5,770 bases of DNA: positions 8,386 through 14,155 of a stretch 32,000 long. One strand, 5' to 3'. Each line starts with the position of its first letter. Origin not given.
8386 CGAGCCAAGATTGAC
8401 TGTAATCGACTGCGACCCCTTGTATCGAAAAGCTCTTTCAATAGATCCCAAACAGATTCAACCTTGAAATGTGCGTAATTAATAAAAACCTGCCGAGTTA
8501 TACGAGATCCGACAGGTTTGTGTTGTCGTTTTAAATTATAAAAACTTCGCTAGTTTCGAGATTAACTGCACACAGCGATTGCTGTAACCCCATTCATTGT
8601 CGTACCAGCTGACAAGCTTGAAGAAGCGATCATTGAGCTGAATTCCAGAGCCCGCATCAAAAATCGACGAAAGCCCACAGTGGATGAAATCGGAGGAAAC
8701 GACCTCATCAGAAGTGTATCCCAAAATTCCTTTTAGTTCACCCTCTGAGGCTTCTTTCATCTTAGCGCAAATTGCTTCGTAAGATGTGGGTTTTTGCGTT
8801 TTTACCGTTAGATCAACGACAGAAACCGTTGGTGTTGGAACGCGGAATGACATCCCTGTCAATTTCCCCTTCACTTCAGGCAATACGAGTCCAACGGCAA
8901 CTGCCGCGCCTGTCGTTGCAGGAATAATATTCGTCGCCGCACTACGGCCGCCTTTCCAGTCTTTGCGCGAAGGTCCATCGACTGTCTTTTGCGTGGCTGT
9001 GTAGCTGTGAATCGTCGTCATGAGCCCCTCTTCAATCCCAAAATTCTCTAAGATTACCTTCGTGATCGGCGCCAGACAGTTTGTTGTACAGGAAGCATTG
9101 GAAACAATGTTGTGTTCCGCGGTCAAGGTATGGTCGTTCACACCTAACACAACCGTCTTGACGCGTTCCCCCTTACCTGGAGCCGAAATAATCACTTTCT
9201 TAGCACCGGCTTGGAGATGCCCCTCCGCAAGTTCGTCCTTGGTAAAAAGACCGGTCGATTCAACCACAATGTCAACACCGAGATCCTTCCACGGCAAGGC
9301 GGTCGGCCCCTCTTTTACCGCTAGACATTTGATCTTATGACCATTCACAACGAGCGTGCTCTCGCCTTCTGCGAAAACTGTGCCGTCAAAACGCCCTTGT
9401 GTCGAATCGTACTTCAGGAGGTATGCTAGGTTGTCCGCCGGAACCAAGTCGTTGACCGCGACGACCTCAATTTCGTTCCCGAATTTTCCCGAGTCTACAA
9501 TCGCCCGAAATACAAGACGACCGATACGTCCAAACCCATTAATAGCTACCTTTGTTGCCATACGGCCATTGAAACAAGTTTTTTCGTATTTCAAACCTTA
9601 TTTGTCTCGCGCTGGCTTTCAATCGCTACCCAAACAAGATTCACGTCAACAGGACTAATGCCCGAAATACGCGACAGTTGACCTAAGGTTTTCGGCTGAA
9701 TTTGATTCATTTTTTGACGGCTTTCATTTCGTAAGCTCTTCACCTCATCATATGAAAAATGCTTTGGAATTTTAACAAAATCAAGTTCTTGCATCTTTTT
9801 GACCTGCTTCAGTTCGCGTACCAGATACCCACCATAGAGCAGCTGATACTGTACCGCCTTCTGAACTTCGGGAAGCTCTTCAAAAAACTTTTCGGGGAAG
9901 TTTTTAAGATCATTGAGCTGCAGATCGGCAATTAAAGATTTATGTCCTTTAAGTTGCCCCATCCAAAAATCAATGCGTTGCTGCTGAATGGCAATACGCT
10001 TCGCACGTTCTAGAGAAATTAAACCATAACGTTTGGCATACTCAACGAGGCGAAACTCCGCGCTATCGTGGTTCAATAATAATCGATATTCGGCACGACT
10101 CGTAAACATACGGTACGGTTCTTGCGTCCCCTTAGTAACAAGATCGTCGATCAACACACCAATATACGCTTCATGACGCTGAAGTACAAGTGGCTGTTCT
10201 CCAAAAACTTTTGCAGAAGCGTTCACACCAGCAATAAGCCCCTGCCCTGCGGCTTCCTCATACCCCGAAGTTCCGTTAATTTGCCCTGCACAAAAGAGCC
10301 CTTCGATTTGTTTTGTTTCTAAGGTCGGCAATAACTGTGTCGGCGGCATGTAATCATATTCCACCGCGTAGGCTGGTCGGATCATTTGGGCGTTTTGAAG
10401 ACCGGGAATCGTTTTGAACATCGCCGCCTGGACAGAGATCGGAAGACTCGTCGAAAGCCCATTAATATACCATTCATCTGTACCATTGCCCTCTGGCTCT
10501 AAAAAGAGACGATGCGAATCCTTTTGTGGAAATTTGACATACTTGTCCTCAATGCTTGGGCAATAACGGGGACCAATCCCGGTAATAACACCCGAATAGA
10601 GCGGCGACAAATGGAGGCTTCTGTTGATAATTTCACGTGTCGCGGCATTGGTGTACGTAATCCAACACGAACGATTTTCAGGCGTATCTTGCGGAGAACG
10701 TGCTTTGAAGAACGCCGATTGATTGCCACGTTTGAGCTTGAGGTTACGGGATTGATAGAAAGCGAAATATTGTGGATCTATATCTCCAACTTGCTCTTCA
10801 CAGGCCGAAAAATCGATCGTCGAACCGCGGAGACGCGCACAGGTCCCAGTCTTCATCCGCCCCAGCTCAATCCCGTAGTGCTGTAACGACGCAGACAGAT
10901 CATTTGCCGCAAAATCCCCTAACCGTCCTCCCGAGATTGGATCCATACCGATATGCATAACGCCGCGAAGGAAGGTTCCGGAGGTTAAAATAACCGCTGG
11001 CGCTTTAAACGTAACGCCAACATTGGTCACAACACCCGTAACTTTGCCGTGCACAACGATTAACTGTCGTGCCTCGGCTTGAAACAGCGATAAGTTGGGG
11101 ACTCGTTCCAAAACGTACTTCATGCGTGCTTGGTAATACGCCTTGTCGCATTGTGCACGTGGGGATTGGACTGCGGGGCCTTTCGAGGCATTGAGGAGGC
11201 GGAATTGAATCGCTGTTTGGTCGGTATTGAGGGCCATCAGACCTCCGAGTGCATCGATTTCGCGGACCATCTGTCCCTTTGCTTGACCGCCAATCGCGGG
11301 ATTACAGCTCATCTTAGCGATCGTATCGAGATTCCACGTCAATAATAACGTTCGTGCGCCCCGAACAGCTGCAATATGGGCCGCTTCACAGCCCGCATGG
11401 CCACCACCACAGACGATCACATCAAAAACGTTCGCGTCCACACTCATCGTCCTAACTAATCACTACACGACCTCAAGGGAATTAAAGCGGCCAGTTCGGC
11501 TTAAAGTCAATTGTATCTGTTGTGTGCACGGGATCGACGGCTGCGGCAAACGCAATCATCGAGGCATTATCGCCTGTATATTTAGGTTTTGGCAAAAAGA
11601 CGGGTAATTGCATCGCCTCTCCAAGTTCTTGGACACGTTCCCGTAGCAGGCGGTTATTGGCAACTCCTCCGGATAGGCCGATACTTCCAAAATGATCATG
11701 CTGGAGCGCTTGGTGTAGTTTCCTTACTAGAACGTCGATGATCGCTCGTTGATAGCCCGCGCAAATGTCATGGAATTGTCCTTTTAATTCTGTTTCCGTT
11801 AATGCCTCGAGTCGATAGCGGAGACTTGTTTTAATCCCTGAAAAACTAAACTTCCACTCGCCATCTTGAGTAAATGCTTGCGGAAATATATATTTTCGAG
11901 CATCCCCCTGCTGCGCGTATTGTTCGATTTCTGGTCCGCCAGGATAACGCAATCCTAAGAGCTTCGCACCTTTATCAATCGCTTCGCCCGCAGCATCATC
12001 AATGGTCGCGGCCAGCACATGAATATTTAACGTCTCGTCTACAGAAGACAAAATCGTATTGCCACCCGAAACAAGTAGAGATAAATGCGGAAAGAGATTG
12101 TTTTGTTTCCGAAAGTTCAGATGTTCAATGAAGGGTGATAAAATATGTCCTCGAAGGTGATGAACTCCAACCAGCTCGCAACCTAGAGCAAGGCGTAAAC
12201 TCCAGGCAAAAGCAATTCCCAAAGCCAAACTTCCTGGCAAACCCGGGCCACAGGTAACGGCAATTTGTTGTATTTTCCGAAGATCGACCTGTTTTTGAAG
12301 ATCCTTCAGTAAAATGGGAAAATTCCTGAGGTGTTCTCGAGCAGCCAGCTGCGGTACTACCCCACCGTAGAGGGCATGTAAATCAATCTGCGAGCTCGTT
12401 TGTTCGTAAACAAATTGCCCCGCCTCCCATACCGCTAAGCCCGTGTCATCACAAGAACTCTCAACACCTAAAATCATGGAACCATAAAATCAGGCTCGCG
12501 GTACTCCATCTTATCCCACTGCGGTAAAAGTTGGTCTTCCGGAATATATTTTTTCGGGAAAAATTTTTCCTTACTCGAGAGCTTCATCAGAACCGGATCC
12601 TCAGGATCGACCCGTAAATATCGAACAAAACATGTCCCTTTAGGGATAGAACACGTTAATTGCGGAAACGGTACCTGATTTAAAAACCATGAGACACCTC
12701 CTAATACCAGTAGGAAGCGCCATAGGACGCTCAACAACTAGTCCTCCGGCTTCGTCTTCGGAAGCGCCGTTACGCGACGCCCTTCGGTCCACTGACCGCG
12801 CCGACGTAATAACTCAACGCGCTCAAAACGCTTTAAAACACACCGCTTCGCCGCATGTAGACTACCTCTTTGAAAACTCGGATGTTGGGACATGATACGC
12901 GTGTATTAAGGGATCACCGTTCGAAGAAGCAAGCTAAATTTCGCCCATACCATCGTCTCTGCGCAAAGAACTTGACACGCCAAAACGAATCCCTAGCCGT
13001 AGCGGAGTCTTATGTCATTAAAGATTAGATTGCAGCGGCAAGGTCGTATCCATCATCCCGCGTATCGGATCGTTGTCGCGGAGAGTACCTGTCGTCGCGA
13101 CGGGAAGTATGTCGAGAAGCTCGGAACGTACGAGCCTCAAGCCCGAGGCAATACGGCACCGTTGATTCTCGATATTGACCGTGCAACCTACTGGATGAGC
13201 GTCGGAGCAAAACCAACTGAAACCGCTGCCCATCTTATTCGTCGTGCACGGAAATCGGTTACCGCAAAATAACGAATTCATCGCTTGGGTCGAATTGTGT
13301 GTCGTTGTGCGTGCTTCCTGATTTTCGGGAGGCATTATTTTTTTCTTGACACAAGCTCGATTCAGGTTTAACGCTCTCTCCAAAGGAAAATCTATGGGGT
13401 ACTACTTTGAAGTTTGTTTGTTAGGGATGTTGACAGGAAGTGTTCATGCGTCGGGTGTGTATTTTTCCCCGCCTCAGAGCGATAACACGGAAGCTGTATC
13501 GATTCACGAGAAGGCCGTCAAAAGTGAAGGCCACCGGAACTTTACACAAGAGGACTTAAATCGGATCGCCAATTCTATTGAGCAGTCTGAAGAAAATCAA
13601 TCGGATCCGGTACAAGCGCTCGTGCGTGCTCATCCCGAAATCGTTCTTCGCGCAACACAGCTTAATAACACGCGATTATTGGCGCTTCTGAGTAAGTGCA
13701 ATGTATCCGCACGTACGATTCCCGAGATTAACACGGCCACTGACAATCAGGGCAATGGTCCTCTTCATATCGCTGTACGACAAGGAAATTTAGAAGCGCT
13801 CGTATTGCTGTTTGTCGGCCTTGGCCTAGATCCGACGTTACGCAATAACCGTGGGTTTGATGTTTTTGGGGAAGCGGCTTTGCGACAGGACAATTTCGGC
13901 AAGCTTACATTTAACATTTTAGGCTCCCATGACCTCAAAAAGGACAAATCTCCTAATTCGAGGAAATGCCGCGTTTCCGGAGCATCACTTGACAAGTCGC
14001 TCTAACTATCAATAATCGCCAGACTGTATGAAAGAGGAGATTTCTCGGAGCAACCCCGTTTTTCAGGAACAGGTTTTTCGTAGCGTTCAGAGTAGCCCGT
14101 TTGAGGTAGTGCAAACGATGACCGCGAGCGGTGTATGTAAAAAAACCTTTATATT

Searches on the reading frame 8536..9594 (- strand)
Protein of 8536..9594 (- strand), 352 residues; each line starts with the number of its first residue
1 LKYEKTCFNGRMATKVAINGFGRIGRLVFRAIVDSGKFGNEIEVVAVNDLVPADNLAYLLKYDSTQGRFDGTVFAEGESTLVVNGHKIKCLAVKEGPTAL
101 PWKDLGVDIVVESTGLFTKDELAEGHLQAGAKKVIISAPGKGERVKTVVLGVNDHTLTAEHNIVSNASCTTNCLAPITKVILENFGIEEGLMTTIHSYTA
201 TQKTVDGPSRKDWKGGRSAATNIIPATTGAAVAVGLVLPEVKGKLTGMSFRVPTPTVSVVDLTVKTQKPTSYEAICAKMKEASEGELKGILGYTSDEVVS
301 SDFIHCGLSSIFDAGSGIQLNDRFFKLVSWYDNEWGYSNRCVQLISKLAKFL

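Call 64: search_protein_families(library=pfam, proteins=[window:8536-9594:-], max_evalue=0.0001)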
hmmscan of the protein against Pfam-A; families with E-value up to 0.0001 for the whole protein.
window:8536-9594:- (352 aa): 2 families
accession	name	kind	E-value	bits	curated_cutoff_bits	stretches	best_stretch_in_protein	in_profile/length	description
PF02800.25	Gp_dh_C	-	6.6e-68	227.7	24.4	1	174-331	1-158/158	Glyceraldehyde 3-phosphate dehydrogenase, C-terminal domain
PF00044.30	Gp_dh_N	-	3.2e-36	124.1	31.7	1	15-119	2-100/101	Glyceraldehyde 3-phosphate dehydrogenase, NAD binding domain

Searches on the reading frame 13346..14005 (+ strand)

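Call 64: search_protein_families(library=pfam, proteins=[window:13346-14005:+], max_evalue=0.0001)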
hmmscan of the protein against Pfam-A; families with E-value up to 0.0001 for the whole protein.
window:13346-14005:+ (219 aa): 2 families
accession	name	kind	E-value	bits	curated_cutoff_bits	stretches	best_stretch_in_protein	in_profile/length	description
PF13857.12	Ank_5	-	2e-05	25.3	27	1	131-170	11-49/56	Ankyrin repeats (many copies)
PF13637.12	Ank_4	-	2e-05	25.2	22.7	0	127-155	22-49/50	Ankyrin repeats (many copies)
